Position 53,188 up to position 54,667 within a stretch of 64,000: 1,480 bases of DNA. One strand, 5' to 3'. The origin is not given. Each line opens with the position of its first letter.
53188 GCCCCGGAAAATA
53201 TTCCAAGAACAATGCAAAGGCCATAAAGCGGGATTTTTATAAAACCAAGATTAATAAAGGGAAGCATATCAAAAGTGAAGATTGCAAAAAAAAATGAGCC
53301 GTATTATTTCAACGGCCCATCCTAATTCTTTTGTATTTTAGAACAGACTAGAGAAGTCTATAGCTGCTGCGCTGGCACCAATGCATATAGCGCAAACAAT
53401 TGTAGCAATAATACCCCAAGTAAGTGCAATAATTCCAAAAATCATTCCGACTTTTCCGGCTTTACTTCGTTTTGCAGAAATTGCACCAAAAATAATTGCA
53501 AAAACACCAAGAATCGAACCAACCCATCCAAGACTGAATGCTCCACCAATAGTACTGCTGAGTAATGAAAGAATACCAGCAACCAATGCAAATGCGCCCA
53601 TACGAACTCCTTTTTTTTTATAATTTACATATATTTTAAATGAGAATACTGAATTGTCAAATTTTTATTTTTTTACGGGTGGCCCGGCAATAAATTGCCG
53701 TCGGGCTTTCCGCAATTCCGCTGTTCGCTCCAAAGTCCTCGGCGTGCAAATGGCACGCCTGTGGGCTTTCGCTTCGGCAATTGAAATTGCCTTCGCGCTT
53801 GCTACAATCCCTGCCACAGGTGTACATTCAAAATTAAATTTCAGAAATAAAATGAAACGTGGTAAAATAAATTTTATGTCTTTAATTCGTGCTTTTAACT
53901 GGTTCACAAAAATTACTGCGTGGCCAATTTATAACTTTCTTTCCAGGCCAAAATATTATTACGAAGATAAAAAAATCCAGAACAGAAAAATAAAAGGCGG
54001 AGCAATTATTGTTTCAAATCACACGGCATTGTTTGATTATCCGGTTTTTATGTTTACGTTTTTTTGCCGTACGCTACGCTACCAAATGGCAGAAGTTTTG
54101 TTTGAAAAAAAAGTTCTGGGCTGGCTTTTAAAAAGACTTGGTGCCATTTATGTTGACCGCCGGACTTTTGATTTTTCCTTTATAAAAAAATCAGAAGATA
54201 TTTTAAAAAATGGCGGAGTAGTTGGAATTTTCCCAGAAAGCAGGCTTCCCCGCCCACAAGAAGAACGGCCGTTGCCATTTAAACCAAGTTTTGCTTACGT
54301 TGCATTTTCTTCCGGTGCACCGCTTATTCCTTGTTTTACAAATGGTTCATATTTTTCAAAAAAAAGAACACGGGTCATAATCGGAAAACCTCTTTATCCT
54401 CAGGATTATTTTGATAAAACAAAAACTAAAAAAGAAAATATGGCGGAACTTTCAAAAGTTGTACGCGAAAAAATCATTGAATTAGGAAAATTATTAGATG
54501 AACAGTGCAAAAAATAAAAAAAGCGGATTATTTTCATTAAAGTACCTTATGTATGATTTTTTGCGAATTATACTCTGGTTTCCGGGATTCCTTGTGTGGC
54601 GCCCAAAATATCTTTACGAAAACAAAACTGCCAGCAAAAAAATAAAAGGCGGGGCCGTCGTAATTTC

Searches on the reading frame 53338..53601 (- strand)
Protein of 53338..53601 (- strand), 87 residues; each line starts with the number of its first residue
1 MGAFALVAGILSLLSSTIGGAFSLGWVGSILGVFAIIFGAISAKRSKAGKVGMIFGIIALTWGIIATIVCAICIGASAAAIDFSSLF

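Call 39: search_protein_families(library=pfam, proteins=[window:53338-53601:-], max_evalue=0.001)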
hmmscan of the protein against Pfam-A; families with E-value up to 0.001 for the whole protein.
window:53338-53601:- (87 aa): 0 families

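Call 45: find_encoding_contigs(protein=window:53338-53601:-, flank=1500, max_places=10)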
Protein window:53338-53601:- (87 aa): 3 contigs read that carry it; 3 places shown.
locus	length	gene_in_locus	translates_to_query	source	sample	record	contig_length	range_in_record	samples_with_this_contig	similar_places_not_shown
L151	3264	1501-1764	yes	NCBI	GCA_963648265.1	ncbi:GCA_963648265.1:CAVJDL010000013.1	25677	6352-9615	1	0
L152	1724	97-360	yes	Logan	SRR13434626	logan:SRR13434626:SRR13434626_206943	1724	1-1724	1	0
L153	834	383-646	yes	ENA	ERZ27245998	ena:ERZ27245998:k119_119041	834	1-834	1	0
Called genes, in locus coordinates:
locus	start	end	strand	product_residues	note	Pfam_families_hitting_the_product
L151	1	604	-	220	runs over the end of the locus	PF01553:Acyltransferase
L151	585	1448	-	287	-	PF01553:Acyltransferase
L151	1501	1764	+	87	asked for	-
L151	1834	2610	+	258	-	PF01790:LGT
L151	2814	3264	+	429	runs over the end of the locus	PF01966:HD, PF13286:HD_assoc (faint)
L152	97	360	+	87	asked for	-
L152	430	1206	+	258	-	PF01790:LGT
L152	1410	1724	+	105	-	?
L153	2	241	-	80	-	?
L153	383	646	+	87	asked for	-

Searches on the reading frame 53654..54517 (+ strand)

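Call 39: search_protein_families(library=pfam, proteins=[window:53654-54517:+], max_evalue=0.001)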
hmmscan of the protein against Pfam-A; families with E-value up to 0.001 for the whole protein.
window:53654-54517:+ (287 aa): 1 family
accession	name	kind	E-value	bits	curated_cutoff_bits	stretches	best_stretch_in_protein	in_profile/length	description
PF01553.26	Acyltransferase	-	1.9e-18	67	23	1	108-227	7-129/132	Acyltransferase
